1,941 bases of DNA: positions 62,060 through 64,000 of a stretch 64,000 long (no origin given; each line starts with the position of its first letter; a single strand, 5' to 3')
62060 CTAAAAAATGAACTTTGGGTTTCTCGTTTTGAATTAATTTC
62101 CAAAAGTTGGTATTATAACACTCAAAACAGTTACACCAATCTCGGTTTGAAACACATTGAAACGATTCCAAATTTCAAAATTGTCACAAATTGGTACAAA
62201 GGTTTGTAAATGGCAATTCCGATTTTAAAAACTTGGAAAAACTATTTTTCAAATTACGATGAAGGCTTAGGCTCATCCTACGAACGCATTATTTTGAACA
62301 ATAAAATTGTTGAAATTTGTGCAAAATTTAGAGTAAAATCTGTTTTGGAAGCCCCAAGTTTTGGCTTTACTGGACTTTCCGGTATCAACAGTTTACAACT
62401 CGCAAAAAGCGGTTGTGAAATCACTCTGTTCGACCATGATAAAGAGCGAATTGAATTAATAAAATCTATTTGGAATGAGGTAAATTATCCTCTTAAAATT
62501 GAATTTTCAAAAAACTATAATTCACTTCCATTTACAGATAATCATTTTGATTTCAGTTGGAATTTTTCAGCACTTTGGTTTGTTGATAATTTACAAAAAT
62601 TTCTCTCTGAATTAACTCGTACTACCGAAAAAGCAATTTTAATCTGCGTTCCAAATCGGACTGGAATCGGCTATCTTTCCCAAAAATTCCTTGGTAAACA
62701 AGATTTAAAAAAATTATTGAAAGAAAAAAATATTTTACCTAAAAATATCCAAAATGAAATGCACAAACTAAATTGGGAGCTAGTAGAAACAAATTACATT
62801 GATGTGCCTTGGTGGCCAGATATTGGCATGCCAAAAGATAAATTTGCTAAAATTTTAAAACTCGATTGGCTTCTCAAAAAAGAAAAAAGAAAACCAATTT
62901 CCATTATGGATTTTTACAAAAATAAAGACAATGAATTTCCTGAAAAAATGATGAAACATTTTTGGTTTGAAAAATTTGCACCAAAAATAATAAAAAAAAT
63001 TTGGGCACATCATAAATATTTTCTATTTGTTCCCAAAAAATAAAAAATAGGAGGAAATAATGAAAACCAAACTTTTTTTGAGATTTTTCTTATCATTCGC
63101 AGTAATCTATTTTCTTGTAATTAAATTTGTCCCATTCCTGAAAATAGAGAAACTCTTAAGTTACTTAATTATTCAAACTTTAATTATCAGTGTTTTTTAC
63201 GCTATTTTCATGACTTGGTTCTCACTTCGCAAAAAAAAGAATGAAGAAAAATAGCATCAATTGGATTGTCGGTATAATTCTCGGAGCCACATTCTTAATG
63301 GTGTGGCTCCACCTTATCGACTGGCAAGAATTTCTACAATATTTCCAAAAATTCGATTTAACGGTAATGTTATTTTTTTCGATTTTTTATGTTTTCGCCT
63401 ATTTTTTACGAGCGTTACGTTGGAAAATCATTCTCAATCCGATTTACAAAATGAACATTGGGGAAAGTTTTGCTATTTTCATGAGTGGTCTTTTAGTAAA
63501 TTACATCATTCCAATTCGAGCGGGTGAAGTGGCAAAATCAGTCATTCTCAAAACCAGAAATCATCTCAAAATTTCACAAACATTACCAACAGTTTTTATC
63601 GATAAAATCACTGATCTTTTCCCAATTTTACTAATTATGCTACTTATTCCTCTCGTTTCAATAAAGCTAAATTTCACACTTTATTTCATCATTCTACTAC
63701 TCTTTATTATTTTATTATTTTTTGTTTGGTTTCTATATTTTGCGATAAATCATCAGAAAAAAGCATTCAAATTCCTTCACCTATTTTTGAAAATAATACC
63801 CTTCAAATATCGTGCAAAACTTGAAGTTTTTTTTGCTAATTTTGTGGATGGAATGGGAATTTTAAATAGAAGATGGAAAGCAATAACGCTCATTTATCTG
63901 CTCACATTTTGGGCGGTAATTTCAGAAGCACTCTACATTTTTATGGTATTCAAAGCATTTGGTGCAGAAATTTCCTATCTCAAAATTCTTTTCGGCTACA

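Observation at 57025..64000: Accessory genes co-operonic with GGGPS/DGGGPS may supply the missing steps of a bacterial ether-lipid pathway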

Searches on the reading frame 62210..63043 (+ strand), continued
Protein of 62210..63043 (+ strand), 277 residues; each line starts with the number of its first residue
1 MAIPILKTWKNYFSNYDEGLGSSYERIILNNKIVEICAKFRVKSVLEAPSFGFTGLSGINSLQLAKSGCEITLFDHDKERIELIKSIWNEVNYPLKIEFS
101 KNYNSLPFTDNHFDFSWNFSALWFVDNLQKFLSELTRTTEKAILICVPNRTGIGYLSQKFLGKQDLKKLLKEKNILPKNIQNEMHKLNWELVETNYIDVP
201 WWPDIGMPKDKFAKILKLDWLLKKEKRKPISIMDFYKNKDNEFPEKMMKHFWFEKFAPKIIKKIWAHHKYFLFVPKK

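Call 68: fold_search(model_id=the predicted structure, library=pdb)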
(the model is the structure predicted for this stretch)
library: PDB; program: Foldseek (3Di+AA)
matches with E <= 10: 1800; with E <= 0.001: 668
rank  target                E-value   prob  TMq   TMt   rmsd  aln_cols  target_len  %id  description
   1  4pne_A                2.9e-09  1.00  0.49  0.50   9.5       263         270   13  Crystal Structure of the [4+2]-Cyclase SpnF (released 2015-02-18)
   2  2o57_D                4.1e-09  1.00  0.51  0.53   8.6       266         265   13  Crystal Structure of a putative sarcosine dimethylglycine methyltransferase from Galdieria sulphuraria (released 2006-12-19)
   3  4pne_B                5.0e-09  1.00  0.47  0.48  10.3       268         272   12  Crystal Structure of the [4+2]-Cyclase SpnF (released 2015-02-18)
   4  1xxl_A                5.0e-09  1.00  0.48  0.55   9.8       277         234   11  The crystal structure of YcgJ protein from Bacillus subitilis at 2.1 A resolution (released 2004-11-23)
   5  2o57_A                6.4e-09  1.00  0.53  0.52   8.9       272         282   14  Crystal Structure of a putative sarcosine dimethylglycine methyltransferase from Galdieria sulphuraria (released 2006-12-19)
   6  3bus_B                7.7e-09  1.00  0.52  0.58   9.1       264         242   12  Crystal Structure of RebM (released 2008-03-25)
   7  2o57_B                9.2e-09  1.00  0.51  0.52   9.2       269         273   14  Crystal Structure of a putative sarcosine dimethylglycine methyltransferase from Galdieria sulphuraria (released 2006-12-19)
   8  9tb4_F                9.8e-09  1.00  0.51  0.51   9.4       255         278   11  SAM-dependent C6-FPP methytransferase from Streptomyces varsoviensis in complex with SAH and FPP (released 2026-01-28)
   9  5wp5_A                1.0e-08  1.00  0.48  0.31   9.9       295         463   13  Arabidopsis thaliana phosphoethanolamine N-methyltransferase 2 (AtPMT2) in complex with SAH (released 2017-11-15)
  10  5gm2_M                1.5e-08  1.00  0.48  0.50  10.1       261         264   13  Crystal structure of methyltransferase TleD complexed with SAH and teleocidin A1 (released 2016-09-28)
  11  9tb4_G                1.9e-08  1.00  0.51  0.51   9.4       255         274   11  SAM-dependent C6-FPP methytransferase from Streptomyces varsoviensis in complex with SAH and FPP (released 2026-01-28)
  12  8x8j_A                1.9e-08  1.00  0.49  0.57   9.5       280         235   14  The structure of AbBioc in complex with inhibitor sinefungin (released 2024-11-13)
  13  9tb4_L                2.1e-08  1.00  0.50  0.51   9.4       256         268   12  SAM-dependent C6-FPP methytransferase from Streptomyces varsoviensis in complex with SAH and FPP (released 2026-01-28)
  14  5wp5_B                2.2e-08  1.00  0.50  0.32   9.8       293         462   12  Arabidopsis thaliana phosphoethanolamine N-methyltransferase 2 (AtPMT2) in complex with SAH (released 2017-11-15)
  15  3svz_A                2.2e-08  1.00  0.47  0.52  11.0       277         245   12  Crystal structure of apo BT_2972, a methyltransferase from Bacteroides thetaiotaomicron (released 2011-09-07)
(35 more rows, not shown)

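Call 84: list_cluster_members(proteins=[P0241, P0242, P0243, P0244, P0248, P0252, P0255, P0257, P0259, P0262])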
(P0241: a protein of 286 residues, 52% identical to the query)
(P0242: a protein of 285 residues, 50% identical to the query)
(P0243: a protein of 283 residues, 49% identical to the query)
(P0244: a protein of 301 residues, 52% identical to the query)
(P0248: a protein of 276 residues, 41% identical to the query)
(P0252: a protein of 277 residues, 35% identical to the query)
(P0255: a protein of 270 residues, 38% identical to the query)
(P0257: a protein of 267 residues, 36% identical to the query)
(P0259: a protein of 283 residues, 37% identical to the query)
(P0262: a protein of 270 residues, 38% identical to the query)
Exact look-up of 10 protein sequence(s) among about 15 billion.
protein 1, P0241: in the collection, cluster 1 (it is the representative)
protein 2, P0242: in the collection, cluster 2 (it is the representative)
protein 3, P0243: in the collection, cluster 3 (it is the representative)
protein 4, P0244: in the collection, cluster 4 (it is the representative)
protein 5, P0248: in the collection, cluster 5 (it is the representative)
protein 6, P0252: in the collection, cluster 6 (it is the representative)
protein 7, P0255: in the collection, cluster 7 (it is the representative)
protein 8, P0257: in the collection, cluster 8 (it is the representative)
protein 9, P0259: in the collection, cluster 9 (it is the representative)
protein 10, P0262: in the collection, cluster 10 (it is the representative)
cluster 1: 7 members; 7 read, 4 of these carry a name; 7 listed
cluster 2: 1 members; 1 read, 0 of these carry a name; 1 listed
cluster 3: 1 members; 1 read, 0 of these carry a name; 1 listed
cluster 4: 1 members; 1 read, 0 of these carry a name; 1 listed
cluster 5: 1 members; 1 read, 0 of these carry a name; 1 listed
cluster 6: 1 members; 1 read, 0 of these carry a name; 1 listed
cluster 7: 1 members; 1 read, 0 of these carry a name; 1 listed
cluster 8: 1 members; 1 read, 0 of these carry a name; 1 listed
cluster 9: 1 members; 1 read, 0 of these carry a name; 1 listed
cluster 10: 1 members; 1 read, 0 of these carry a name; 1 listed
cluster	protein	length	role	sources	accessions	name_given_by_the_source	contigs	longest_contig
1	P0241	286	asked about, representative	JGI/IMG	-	SAM-dependent methyltransferase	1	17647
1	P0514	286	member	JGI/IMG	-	SAM-dependent methyltransferase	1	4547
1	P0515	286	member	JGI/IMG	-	SAM-dependent methyltransferase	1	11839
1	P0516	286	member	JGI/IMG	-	SAM-dependent methyltransferase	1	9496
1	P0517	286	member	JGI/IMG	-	-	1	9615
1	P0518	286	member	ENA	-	-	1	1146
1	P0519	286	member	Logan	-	-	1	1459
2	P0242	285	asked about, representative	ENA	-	-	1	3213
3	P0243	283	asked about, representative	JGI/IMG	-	-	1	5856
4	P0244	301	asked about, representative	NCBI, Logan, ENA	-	-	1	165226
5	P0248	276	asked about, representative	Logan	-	-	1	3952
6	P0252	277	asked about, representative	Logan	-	-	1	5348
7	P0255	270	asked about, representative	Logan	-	-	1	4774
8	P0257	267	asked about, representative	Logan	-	-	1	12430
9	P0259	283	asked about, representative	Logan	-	-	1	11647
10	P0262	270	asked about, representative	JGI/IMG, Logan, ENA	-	-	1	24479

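Call 85: find_encoding_contigs(protein=P0262, flank=9000, max_places=1)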
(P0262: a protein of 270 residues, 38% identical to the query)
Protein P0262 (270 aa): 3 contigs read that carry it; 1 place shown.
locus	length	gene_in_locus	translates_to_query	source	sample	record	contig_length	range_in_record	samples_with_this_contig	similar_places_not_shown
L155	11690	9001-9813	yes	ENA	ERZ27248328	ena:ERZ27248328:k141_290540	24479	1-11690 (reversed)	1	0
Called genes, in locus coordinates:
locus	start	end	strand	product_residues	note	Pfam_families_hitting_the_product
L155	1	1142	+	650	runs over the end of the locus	PF13620:CarboxypepD_reg, PF13715:CarbopepD_reg_2 (weak)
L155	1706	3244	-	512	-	PF17517:IgGFc_binding (faint)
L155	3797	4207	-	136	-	PF01850:PIN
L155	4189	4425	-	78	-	PF04014:MazE_antitoxin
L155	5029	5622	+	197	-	-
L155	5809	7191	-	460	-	PF06101:Vps62 (faint)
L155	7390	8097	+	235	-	PF08241:Methyltransf_11, PF08242:Methyltransf_12 (weak), PF13649:Methyltransf_25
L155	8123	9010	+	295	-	PF01073:3Beta_HSD, PF01370:Epimerase, PF04321:RmlD_sub_bind, PF16363:GDP_Man_Dehyd, PF07993:NAD_binding_4 (weak)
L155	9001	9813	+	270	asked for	PF08241:Methyltransf_11 (weak), PF13649:Methyltransf_25 (weak)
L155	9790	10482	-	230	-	-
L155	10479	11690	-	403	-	PF07705:CARDB (faint), PF10633:NPCBM_assoc (faint)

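Call 86: find_encoding_contigs(protein=P0257, flank=9000, max_places=1)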
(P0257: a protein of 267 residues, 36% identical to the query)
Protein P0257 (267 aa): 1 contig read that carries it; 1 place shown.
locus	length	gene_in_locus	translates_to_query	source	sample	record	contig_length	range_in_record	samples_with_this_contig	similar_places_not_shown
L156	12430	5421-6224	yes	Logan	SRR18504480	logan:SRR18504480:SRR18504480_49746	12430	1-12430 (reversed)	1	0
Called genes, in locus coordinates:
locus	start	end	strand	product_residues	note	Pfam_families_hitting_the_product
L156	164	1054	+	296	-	PF00535:Glycos_transf_2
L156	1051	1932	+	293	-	PF00535:Glycos_transf_2, PF13641:Glyco_tranf_2_3, PF13632:Glyco_trans_2_3 (weak)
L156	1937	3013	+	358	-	PF04055:Radical_SAM, PF13186:SPASM (weak)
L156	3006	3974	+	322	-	PF01073:3Beta_HSD, PF01370:Epimerase, PF04321:RmlD_sub_bind, PF13460:NAD_binding_10, PF16363:GDP_Man_Dehyd, PF07993:NAD_binding_4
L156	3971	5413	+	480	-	-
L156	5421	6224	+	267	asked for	PF08241:Methyltransf_11, PF13649:Methyltransf_25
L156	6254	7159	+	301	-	PF00535:Glycos_transf_2, PF10111:Glyco_tranf_2_2 (weak), PF13641:Glyco_tranf_2_3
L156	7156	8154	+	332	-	PF13641:Glyco_tranf_2_3, PF00535:Glycos_transf_2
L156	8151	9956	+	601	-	PF00664:ABC_membrane, PF00005:ABC_tran, PF02463:SMC_N (faint)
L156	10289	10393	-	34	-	-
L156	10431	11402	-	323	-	PF08843:AbiEii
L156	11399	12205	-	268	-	PF13338:AbiEi_4 (weak)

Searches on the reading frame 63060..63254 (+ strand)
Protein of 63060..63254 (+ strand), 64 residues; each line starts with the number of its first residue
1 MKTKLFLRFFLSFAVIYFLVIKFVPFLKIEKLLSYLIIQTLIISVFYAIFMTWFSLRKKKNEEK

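Call 4: search_protein_families(library=pfam, proteins=[window:63060-63254:+], max_evalue=0.01)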
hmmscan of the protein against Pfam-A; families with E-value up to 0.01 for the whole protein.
window:63060-63254:+ (64 aa): 1 family
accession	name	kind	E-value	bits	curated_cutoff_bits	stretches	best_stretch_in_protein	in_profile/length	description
PF19942.4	DUF6404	-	0.0076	17.1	27.6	1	4-61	49-106/115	Family of unknown function (DUF6404)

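Call 6: search_protein_families(library=ncbifam, proteins=[window:63060-63254:+], max_evalue=0.001)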
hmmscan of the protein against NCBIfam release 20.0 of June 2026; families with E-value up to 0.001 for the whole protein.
window:63060-63254:+ (64 aa): 0 families

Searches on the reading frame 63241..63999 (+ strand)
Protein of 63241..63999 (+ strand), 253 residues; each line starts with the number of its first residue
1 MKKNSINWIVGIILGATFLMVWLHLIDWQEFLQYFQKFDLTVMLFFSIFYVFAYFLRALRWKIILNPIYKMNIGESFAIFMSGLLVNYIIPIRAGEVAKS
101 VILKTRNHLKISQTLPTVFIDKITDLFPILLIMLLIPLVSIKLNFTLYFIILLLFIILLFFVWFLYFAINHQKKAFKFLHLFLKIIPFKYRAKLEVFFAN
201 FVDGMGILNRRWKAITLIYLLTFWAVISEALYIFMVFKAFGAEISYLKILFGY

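Call 6: search_protein_families(library=ncbifam, proteins=[window:63241-63999:+], max_evalue=0.001)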
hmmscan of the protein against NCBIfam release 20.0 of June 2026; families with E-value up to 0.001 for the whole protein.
window:63241-63999:+ (253 aa): 1 family
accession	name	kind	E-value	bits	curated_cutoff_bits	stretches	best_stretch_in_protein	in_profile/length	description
TIGR00374.1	TIGR00374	subfamily_domain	1.4e-19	70.7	43.2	1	12-251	1-248/323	flippase-like domain-containing protein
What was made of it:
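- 63241..64000 (+): I: UPF0104 / LPG_synthase_TM flippase-like membrane protein, cut by the window end (333 aa in full). NCBIfam TIGR00374 flippase-like domain 70.7 bits, above the 43.2 cut-off (call 6).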

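Call 55: search_protein_families(library=pfam, proteins=[window:63241-63999:+], max_evalue=0.001)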
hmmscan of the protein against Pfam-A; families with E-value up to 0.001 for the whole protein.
window:63241-63999:+ (253 aa): 1 family
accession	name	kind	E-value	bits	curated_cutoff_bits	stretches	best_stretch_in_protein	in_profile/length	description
PF03706.18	LPG_synthase_TM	-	3e-30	106.2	33.4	1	8-250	1-243/302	Lysylphosphatidylglycerol synthase TM region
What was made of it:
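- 63241..64000 (+): Pfam LPG_synthase_TM 106 bits (call 55).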
